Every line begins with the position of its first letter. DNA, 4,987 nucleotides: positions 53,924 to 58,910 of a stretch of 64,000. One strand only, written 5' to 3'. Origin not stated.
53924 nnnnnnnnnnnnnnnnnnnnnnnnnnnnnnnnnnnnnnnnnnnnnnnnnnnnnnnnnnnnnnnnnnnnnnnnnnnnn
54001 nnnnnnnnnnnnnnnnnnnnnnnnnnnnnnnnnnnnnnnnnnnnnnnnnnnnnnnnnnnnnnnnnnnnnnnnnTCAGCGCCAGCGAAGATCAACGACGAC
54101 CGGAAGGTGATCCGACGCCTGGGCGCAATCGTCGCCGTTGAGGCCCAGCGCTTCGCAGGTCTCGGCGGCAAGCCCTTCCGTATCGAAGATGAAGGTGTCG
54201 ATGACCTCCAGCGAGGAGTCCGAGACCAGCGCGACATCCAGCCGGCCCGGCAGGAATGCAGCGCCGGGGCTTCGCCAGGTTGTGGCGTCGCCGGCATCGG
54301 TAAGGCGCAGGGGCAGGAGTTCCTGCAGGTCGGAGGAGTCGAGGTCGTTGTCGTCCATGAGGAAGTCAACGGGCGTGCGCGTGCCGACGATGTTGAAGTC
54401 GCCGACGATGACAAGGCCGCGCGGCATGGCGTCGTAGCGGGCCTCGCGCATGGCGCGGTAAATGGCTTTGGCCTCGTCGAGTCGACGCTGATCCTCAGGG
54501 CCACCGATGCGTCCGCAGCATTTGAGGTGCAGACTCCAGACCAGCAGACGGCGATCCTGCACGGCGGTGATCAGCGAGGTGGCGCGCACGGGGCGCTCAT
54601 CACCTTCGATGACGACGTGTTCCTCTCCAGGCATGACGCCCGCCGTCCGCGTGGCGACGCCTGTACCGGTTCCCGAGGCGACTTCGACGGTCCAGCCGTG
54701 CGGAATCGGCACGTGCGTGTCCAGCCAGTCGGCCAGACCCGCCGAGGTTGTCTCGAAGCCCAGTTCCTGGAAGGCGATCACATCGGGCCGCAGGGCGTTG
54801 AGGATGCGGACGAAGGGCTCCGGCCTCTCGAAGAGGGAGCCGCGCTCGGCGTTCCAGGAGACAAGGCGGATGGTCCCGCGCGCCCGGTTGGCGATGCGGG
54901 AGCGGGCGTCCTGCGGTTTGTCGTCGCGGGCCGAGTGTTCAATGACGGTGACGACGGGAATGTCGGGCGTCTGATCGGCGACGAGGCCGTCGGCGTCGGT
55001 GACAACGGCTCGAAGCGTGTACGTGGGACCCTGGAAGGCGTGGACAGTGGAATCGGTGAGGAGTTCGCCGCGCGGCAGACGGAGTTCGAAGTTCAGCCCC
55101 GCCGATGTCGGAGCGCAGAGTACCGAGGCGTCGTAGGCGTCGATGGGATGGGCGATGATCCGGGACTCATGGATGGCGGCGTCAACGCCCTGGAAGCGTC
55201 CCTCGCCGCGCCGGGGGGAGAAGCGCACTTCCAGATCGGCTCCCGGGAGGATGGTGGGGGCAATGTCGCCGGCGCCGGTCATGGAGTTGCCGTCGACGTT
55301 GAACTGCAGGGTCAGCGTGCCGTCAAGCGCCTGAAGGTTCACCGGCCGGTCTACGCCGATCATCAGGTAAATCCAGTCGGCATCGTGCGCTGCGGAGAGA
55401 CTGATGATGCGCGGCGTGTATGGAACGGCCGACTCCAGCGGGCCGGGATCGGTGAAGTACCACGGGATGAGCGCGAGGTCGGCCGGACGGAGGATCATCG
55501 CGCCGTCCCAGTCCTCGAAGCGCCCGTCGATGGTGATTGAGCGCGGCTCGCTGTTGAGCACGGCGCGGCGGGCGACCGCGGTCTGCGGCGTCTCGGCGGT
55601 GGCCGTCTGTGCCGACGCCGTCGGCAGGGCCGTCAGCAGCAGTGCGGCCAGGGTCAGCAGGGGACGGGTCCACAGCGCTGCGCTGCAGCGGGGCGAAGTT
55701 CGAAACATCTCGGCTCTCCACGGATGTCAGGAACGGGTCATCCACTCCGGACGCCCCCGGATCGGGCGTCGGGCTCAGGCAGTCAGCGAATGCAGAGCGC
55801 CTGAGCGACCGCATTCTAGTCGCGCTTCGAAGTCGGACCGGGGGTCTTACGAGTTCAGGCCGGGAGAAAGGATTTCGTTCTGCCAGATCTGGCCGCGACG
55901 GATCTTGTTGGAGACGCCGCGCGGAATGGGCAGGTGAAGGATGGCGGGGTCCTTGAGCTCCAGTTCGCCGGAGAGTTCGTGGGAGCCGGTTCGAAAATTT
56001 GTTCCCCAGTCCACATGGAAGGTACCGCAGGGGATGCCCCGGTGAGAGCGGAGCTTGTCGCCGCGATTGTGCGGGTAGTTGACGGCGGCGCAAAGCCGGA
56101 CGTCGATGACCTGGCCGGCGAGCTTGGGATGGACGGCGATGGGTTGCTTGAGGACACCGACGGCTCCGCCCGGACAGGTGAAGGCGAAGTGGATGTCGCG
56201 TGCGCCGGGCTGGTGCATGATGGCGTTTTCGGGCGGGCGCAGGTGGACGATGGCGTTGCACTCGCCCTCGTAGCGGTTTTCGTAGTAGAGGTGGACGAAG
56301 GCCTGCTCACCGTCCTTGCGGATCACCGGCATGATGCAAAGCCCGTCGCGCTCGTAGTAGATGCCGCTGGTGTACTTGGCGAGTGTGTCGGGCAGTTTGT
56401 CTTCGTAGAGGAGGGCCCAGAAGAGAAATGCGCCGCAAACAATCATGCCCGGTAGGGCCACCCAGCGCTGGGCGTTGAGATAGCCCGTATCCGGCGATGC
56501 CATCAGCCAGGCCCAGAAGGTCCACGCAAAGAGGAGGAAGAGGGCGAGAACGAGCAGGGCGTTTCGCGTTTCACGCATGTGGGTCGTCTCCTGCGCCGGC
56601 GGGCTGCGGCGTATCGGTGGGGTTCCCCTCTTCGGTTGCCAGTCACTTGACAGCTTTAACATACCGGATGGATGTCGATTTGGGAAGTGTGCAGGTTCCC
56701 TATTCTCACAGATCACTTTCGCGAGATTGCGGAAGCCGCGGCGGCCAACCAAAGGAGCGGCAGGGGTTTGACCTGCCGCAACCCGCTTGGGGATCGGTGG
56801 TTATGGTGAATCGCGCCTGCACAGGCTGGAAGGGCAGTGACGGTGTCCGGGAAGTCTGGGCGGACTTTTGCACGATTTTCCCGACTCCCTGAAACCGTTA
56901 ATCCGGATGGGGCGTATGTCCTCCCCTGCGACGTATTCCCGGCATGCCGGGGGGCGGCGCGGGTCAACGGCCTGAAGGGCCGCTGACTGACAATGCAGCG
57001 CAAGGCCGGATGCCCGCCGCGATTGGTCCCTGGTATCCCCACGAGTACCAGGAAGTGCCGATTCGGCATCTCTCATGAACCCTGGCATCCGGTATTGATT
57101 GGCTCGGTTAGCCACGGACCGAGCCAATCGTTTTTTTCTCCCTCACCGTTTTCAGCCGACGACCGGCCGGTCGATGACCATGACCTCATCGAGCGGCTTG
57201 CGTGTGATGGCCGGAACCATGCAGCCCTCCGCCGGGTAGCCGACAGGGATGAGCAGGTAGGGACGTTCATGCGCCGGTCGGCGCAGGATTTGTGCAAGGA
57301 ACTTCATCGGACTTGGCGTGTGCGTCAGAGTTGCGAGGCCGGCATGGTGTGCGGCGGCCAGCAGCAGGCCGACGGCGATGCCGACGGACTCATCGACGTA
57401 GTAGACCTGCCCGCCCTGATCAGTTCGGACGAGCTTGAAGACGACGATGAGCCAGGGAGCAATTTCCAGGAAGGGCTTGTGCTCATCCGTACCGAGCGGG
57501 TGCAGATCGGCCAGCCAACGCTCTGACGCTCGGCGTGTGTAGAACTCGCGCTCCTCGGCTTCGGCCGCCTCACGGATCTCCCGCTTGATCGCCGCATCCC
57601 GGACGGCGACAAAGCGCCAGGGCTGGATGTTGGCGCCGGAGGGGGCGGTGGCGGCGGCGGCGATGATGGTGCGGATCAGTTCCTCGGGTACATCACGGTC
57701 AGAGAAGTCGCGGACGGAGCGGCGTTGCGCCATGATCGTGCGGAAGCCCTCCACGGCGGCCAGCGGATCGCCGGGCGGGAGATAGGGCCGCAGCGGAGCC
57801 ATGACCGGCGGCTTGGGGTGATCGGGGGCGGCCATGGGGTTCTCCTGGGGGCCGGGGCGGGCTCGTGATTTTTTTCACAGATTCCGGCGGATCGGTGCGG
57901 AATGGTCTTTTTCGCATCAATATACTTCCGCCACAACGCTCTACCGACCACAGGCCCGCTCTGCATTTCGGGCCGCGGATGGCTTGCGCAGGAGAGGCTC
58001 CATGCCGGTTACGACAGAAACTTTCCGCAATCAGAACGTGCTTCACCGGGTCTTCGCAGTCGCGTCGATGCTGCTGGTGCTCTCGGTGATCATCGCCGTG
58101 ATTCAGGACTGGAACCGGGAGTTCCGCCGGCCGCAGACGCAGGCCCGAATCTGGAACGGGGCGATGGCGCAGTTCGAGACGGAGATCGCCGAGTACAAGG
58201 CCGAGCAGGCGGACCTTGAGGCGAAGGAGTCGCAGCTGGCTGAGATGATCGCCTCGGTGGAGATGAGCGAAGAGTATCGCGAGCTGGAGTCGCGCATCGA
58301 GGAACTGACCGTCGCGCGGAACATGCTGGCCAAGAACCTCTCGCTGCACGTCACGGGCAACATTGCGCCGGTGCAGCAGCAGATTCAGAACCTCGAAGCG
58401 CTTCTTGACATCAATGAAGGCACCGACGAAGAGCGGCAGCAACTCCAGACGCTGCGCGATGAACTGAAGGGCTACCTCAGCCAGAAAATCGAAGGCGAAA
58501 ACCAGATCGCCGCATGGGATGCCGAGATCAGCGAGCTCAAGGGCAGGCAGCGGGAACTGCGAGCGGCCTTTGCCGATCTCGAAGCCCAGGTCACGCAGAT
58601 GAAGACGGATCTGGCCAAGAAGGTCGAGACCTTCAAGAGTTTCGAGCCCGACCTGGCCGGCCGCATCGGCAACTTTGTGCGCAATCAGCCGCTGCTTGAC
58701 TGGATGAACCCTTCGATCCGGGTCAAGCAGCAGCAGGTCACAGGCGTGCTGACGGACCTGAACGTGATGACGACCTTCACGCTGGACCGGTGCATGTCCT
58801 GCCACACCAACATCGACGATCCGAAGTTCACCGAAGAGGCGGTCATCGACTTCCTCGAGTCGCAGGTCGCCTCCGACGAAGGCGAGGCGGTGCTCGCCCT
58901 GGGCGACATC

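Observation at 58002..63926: ~1970-aa membrane-anchored protein combining a long coiled coil, eight c-type heme sites, acidic linkers and a cupredoxin-like domain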

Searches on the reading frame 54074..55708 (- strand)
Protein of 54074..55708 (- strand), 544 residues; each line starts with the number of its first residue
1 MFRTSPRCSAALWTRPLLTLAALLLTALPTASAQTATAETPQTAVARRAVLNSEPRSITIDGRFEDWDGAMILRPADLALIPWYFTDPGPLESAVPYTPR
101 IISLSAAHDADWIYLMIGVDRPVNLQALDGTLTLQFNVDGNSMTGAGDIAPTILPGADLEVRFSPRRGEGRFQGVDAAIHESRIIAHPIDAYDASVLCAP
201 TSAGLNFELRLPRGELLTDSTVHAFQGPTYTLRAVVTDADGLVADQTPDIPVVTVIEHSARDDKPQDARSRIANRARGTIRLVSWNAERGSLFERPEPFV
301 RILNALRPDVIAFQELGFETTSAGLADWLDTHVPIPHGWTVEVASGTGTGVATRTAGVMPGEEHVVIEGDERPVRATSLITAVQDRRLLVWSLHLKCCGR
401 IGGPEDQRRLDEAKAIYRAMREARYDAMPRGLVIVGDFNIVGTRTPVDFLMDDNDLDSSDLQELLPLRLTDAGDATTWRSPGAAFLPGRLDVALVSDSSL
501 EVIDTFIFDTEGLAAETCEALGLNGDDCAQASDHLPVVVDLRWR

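Call 12: search_protein_families(library=pfam, proteins=[window:54074-55708:-], max_evalue=0.001)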
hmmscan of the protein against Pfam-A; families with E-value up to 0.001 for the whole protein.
window:54074-55708:- (544 aa): 1 family
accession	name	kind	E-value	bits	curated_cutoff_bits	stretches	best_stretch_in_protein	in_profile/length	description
PF03372.29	Exo_endo_phos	-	8.3e-13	49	24.5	1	283-534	1-225/225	Endonuclease/Exonuclease/phosphatase family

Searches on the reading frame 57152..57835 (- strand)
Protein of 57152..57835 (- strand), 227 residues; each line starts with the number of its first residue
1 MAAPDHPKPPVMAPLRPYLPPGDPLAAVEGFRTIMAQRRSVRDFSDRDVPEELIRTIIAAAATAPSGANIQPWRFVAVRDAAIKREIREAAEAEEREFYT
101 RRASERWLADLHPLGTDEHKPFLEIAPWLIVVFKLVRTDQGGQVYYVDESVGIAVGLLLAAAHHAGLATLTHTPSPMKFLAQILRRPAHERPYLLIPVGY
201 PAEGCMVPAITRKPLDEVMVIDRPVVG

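Call 12: search_protein_families(library=pfam, proteins=[window:57152-57835:-], max_evalue=0.001)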
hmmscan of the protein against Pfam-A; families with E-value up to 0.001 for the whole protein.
window:57152-57835:- (227 aa): 2 families
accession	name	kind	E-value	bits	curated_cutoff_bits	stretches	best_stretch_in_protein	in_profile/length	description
PF00881.29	Nitroreductase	-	1.3e-25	91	23.5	1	36-200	2-167/167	Nitroreductase family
PF14512.11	TM1586_NiRdase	-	2e-08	34.6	27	0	54-84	160-190/215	Putative TM nitroreductase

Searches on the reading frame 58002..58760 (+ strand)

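Call 13: search_protein_families(library=pfam, proteins=[window:58002-58760:+], max_evalue=10)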
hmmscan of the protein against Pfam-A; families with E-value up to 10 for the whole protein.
window:58002-58760:+ (253 aa): 62 families (the best 25 are shown)
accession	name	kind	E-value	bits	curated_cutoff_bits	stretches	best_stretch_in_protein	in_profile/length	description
PF11932.13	DUF3450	-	4.4e-05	23.4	32.6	3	142-211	47-116/241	Protein of unknown function (DUF3450)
PF08614.16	ATG16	-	0.00021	22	33.7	1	87-212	19-147/200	Autophagy protein 16 (ATG16)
PF02413.22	Caudo_TAP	-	0.00039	21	22.1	2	121-152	76-107/131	Caudovirales tail fibre assembly protein, lambda gpK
PF19191.5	HEF_HK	-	0.01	16.7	24.1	1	121-160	17-56/67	HEF_HK domain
PF11418.13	Scaffolding_pro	-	0.014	16.4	25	1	130-180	10-60/100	Phi29 scaffolding protein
PF10473.14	CENP-F_leu_zip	-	0.018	15.6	34.5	1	140-212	60-132/140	Leucine-rich repeats of kinetochore protein Cenp-F/LEK1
PF06818.20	Fez1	-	0.019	15.9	34.4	2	168-219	25-76/199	Fez1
PF11483.13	DUF3209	-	0.026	15.5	25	1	134-204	13-76/124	Protein of unknown function (DUF3209)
PF02403.27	Seryl_tRNA_N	-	0.027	15.2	28.2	2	130-206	27-99/108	Seryl-tRNA synthetase N-terminal domain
PF13166.12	AAA_13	-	0.035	13.2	36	2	97-216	339-465/713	AAA domain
PF24319.2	DUF7491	-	0.036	14.7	30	2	53-106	35-86/90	Coiled-coil region of unknown function (DUF7491)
PF10805.13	DUF2730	-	0.069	13.7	24.9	2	165-197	61-93/102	Protein of unknown function (DUF2730)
PF20782.3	TssR_VWA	-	0.09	12.2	25.7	1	9-112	46-152/304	TssR protein VWA domain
PF14712.11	Snapin_Pallidin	-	0.12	13.3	29.6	2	167-205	13-51/89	Snapin/Pallidin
PF13421.11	Band_7_1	-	0.15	12.1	24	1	35-107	122-193/211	SPFH domain-Band 7 family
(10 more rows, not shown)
